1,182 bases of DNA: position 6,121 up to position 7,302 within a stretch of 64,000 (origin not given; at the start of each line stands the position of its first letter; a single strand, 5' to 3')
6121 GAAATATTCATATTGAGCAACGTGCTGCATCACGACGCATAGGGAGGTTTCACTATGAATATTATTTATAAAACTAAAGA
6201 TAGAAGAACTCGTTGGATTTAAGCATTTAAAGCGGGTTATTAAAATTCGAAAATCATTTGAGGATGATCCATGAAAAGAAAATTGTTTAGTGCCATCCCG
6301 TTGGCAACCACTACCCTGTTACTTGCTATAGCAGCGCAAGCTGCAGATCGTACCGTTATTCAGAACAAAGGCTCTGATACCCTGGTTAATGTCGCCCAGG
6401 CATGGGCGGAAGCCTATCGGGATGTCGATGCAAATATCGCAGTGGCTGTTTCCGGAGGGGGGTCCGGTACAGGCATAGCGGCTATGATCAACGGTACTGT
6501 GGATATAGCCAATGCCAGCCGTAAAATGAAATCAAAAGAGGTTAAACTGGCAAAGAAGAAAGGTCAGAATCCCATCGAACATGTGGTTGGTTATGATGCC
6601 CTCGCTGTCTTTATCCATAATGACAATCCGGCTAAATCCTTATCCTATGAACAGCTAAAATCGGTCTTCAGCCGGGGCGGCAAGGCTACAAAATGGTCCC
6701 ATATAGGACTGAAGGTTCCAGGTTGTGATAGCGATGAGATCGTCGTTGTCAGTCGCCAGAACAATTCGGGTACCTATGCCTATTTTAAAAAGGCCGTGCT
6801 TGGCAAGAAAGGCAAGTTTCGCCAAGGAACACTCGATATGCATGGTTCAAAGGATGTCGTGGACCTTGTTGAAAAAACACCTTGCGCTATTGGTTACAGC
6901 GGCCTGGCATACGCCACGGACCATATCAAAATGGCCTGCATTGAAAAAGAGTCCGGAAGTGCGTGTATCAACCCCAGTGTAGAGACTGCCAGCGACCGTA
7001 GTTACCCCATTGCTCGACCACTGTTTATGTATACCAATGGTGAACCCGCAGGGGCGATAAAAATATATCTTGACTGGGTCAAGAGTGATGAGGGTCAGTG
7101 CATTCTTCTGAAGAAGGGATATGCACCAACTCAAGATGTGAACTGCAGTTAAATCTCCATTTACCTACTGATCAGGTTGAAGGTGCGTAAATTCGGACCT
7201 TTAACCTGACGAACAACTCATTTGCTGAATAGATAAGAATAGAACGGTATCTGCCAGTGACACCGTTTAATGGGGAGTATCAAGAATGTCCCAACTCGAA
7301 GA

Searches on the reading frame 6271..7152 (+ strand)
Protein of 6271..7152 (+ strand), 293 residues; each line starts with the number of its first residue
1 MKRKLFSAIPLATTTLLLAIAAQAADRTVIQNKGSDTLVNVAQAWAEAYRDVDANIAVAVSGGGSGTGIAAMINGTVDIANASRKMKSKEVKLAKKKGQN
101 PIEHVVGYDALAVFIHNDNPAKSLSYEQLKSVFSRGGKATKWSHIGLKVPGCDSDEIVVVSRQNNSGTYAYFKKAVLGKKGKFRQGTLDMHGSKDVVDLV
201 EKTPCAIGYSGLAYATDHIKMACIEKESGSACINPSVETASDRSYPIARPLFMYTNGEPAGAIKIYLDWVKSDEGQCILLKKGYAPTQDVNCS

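Call 3: search_protein_families(library=pfam, proteins=[window:6271-7152:+], max_evalue=1)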
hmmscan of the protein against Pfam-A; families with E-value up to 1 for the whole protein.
window:6271-7152:+ (293 aa): 6 families
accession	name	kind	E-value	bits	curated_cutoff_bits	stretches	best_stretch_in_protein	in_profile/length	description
PF12849.12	PBP_like_2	-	3.6e-45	155.2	27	1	22-274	2-267/267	PBP superfamily domain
PF12727.12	PBP_like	-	6.6e-07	29.1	27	1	47-212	2-151/193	PBP superfamily domain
PF13531.11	SBP_bac_11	-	2.9e-05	24.4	25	1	41-284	12-226/227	Bacterial extracellular solute-binding protein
PF01547.30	SBP_bac_1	-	0.0018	18.7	26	1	40-276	12-306/307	Bacterial extracellular solute-binding protein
PF02464.23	CinA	-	0.076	13.1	23.5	1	29-97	66-136/155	Competence-damaged protein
PF08544.19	GHMP_kinases_C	-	0.22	12.4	21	1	45-89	40-82/85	GHMP kinases C terminal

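Call 49: search_protein_families(library=ncbifam, proteins=[window:6271-7152:+], max_evalue=1e-10)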
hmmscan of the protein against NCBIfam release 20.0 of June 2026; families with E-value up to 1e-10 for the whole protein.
window:6271-7152:+ (293 aa): 2 families
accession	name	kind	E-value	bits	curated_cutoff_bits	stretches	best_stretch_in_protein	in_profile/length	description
TIGR02136.1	ptsS_2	subfamily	9.1e-70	235.2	206.6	1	9-286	9-294/295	phosphate ABC transporter substrate-binding protein PstS family protein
TIGR00975.1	3a0107s03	equivalog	4.2e-18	65.5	205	1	30-241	1-226/315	phosphate ABC transporter substrate-binding protein PstS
